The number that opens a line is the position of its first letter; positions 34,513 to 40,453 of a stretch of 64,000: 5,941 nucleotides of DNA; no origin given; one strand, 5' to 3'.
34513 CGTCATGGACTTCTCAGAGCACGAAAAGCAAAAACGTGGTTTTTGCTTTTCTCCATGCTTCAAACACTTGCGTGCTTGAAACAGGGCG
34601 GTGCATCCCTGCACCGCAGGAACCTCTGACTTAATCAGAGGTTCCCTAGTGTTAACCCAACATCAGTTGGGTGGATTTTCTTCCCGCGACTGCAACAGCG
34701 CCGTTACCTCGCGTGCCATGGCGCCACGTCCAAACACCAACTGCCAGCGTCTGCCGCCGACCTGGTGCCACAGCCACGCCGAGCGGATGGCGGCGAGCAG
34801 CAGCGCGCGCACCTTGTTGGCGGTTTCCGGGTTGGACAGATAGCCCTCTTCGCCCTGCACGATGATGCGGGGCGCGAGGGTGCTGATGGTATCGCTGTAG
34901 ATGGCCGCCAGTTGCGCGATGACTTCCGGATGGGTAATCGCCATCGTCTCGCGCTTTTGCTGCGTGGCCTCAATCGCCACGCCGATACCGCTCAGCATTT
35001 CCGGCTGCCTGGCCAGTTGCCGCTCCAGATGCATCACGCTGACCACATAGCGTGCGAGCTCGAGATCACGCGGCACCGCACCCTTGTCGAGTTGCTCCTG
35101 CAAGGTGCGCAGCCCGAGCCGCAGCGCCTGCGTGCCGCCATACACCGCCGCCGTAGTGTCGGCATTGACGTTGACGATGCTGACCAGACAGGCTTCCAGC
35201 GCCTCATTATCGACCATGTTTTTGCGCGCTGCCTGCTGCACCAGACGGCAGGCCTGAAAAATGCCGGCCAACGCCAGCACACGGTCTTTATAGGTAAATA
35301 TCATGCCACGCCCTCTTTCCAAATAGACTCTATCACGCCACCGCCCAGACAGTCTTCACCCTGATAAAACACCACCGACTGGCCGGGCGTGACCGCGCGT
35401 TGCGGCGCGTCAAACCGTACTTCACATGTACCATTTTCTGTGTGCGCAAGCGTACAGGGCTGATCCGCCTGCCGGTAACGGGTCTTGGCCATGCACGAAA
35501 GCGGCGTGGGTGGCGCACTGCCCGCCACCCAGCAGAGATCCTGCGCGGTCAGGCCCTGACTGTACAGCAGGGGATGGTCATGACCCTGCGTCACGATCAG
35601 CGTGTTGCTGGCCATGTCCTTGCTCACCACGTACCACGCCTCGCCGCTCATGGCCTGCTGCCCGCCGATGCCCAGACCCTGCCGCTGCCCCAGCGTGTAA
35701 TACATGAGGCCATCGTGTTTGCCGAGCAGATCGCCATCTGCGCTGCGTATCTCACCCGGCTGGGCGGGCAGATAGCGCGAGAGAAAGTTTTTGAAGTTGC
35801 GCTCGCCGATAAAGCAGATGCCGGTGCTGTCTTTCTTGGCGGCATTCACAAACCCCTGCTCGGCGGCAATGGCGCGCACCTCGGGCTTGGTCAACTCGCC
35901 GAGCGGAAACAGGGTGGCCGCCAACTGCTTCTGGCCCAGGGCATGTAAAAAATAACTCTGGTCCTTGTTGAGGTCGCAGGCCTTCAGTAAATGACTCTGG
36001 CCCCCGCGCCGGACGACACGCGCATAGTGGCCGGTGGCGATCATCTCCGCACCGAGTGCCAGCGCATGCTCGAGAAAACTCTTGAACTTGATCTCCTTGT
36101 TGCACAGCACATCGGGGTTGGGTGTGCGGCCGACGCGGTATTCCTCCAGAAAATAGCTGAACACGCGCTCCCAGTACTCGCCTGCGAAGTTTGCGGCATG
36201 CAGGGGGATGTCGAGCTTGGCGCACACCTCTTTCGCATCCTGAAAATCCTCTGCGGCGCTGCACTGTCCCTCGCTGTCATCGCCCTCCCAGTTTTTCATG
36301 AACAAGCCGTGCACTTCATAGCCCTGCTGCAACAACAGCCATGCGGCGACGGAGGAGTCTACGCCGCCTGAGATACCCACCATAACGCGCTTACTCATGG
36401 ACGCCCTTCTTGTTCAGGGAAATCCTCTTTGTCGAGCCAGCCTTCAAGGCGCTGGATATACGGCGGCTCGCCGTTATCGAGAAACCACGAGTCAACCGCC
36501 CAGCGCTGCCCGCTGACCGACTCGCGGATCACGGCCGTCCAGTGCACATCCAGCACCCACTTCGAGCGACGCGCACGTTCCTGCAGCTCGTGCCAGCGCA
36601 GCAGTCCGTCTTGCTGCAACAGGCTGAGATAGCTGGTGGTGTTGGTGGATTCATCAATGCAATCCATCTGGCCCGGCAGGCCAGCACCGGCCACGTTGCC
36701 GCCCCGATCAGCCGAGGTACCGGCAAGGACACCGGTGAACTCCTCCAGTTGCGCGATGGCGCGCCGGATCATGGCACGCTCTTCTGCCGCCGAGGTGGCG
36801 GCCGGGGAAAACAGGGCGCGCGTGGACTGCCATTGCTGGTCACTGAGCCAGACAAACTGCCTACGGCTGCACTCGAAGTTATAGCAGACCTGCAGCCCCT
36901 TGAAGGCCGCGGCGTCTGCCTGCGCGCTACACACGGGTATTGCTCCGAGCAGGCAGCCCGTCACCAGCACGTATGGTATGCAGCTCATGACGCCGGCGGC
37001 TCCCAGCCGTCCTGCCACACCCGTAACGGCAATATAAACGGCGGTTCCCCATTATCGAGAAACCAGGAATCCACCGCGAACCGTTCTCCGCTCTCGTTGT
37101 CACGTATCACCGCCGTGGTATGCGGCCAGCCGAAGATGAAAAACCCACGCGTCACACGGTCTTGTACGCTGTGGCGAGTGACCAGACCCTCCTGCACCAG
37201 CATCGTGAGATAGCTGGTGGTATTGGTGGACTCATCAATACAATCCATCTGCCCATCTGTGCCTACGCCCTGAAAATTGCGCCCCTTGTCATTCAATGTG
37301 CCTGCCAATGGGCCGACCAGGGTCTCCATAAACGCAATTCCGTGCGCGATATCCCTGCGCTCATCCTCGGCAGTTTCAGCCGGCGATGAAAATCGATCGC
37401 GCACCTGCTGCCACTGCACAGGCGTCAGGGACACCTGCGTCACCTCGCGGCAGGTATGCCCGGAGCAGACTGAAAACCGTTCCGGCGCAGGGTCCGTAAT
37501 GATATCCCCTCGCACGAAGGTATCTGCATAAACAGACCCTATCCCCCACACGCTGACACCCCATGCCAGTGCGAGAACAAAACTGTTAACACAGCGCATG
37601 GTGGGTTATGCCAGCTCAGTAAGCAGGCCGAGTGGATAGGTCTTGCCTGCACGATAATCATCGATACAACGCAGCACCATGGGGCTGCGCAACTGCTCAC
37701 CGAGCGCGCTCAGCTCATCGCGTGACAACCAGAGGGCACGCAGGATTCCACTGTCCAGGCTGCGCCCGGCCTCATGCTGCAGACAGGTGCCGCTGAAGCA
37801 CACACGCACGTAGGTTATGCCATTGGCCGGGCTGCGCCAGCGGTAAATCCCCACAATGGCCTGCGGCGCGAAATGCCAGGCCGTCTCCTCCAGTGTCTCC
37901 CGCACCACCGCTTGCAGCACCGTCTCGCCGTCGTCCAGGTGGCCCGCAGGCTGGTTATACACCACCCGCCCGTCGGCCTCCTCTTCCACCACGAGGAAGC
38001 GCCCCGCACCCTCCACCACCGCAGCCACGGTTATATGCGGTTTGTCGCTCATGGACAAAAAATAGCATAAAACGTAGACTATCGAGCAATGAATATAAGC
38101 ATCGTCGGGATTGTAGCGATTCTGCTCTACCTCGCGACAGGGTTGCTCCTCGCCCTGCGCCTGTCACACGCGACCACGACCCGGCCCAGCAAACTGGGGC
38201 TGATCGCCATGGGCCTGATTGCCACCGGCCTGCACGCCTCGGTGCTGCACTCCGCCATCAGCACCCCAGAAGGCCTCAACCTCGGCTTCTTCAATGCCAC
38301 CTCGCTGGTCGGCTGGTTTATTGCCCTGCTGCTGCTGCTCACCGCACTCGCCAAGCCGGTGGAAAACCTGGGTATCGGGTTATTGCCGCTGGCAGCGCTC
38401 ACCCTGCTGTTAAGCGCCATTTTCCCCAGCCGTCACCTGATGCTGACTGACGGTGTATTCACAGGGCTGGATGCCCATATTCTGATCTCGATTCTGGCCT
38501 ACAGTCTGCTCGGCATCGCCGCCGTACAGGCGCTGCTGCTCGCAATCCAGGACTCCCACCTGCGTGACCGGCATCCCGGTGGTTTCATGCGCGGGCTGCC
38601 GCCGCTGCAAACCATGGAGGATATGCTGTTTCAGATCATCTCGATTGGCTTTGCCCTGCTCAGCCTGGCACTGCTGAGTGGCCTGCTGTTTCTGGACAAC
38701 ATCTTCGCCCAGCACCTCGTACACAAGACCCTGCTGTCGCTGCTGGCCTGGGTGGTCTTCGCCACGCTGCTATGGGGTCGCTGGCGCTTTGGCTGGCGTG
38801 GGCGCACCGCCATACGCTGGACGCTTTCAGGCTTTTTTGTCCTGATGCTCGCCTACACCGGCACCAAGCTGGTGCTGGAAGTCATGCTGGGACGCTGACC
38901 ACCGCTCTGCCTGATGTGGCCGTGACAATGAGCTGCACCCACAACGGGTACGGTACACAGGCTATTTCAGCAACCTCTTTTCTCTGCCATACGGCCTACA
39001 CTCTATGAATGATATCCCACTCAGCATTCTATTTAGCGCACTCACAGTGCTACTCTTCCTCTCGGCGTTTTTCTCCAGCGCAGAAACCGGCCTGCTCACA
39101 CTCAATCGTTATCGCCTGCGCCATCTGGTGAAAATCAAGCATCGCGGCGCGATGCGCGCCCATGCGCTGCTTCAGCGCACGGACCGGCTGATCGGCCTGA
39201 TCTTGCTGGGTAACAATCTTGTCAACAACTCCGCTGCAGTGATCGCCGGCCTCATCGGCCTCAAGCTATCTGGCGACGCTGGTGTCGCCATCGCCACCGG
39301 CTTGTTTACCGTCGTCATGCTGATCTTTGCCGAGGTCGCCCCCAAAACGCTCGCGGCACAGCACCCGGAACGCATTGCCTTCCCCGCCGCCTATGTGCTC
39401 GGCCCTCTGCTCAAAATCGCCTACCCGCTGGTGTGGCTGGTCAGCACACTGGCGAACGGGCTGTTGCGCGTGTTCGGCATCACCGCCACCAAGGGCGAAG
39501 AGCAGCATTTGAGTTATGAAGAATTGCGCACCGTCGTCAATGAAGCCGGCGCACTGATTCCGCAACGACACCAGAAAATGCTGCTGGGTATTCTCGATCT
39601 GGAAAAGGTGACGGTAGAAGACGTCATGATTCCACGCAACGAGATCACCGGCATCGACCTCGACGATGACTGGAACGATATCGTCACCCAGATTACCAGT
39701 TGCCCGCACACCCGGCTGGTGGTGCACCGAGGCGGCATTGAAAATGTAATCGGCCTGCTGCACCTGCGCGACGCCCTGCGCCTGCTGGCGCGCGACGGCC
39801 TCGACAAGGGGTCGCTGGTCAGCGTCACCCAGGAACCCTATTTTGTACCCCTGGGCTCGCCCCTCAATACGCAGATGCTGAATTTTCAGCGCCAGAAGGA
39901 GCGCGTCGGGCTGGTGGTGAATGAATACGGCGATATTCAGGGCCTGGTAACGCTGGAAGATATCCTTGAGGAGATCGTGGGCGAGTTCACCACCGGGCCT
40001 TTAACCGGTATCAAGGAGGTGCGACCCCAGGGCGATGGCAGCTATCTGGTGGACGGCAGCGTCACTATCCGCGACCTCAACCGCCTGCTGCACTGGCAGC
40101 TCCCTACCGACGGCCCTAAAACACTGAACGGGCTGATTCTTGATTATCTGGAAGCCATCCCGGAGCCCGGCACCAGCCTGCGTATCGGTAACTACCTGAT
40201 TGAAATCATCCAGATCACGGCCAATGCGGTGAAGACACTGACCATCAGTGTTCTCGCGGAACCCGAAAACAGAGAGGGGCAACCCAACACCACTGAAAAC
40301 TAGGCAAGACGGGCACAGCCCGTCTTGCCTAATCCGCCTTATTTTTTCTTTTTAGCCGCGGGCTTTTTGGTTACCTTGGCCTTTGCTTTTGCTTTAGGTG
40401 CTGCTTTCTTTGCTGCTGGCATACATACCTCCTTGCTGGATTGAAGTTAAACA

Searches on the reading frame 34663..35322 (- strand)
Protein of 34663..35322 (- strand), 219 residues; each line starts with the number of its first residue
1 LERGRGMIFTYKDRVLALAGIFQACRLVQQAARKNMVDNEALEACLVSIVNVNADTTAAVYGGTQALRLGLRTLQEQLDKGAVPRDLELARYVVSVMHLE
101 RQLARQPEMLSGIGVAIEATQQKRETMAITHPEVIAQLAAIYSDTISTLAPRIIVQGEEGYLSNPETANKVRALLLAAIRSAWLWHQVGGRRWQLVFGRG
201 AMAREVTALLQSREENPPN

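Call 55: search_protein_families(library=pfam, proteins=[window:34663-35322:-], max_evalue=0.00001)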
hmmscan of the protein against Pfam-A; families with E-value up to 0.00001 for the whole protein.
window:34663-35322:- (219 aa): 1 family
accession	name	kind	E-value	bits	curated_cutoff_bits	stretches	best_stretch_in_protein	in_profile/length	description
PF04356.17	DUF489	-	5.2e-71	239.1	26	1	13-203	1-191/192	Protein of unknown function (DUF489)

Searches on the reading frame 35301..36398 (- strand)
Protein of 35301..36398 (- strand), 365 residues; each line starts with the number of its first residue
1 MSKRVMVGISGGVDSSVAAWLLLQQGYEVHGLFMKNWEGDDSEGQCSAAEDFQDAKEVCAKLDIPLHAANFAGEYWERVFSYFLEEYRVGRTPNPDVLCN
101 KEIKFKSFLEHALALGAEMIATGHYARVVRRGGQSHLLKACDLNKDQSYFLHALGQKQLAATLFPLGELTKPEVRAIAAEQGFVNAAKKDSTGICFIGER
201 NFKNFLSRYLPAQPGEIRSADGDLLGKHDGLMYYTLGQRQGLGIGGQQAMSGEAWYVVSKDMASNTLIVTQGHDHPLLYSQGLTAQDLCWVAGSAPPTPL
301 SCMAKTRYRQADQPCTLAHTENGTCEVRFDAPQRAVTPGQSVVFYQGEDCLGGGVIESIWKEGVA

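Call 55: search_protein_families(library=pfam, proteins=[window:35301-36398:-], max_evalue=0.00001)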
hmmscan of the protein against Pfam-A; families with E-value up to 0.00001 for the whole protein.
window:35301-36398:- (365 aa): 5 families
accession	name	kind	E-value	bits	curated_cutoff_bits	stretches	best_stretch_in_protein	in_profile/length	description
PF03054.22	tRNA_Me_trans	-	2.5e-80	269.4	20.6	1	3-198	1-201/202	tRNA methyl transferase HUP domain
PF20258.4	tRNA_Me_trans_C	-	3.9e-25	88.4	20.6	1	280-356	1-77/77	Aminomethyltransferase beta-barrel domain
PF20259.3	tRNA_Me_trans_M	-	2.8e-23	81.7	27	1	203-270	1-65/66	tRNA methyl transferase PRC-barrel domain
PF02568.20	ThiI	-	1.2e-06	28.7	20.5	1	3-43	4-44/197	Thiamine biosynthesis protein (ThiI)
PF02540.23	NAD_synthase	-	3.2e-06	26.9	21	0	3-71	19-81/242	NAD synthase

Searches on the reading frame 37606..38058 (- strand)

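Call 55: search_protein_families(library=pfam, proteins=[window:37606-38058:-], max_evalue=0.00001)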
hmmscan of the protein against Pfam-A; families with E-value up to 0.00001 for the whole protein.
window:37606-38058:- (150 aa): 1 family
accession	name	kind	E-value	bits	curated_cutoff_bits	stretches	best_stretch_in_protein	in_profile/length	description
PF00293.34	NUDIX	-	1.1e-11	45.3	21.1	1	7-121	2-124/134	NUDIX domain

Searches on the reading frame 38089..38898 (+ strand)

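Call 55: search_protein_families(library=pfam, proteins=[window:38089-38898:+], max_evalue=0.00001)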
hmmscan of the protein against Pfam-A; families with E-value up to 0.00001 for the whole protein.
window:38089-38898:+ (269 aa): 1 family
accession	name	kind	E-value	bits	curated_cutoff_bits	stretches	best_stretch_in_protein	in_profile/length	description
PF01578.25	Cytochrom_C_asm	-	1.9e-29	103.2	29.9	1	48-265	13-210/212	Cytochrome C assembly protein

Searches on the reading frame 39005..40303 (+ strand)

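Call 55: search_protein_families(library=pfam, proteins=[window:39005-40303:+], max_evalue=0.00001)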
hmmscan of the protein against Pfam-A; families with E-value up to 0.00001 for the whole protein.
window:39005-40303:+ (432 aa): 3 families
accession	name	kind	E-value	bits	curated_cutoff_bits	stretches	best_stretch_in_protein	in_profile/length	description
PF01595.25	CNNM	-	3.1e-48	164.3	28.4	1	14-181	4-171/181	Cyclin M transmembrane N-terminal domain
PF03471.22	CorC_HlyC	-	1e-20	73.9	27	1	342-416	3-79/81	Transporter associated domain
PF00571.33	CBS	-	4.7e-10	40.1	24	0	275-325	6-56/57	CBS domain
